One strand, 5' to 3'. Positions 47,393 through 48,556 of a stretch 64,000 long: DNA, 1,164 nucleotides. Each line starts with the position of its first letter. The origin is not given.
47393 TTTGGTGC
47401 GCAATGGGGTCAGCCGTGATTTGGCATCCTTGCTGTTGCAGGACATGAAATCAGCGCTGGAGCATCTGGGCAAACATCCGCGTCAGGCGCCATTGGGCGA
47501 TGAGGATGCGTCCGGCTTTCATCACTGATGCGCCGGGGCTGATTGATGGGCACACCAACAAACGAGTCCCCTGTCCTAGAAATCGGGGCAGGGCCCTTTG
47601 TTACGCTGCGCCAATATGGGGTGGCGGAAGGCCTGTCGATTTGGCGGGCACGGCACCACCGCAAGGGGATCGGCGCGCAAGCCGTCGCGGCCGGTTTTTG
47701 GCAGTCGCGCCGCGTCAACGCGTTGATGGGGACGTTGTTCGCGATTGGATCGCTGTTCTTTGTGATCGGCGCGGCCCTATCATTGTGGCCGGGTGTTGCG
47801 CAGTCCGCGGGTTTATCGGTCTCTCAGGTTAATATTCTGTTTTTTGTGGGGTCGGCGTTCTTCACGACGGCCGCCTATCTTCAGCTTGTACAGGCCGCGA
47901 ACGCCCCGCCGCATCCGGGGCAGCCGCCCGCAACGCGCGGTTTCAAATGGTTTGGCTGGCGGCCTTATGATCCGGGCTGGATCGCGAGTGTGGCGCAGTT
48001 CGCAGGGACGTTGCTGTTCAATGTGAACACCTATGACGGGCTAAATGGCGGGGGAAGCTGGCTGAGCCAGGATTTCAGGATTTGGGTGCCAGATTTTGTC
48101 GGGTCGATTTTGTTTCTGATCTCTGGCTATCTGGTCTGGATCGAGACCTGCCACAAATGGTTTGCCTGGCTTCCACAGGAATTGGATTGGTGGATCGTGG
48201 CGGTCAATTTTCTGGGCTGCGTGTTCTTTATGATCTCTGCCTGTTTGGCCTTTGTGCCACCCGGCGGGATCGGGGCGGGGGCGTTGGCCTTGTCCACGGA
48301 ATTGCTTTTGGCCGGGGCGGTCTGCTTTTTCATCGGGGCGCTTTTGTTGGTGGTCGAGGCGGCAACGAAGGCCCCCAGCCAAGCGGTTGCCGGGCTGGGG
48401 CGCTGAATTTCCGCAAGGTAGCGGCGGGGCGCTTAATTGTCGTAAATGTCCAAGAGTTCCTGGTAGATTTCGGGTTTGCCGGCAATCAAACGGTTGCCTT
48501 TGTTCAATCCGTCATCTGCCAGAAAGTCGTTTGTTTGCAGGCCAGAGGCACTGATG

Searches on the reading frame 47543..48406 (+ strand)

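Call 3: search_protein_families(library=pfam, proteins=[window:47543-48406:+], max_evalue=0.01)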
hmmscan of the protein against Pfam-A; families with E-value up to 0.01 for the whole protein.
window:47543-48406:+ (287 aa): 1 family
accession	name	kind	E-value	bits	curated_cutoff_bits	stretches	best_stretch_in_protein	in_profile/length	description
PF14145.11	YrhK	-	0.00015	22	26.1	1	214-274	3-51/58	YrhK-like protein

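Call 4: search_protein_families(library=ncbifam, proteins=[window:47543-48406:+], max_evalue=0.01)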
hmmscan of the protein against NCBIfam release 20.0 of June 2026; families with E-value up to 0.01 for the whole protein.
window:47543-48406:+ (287 aa): 0 families
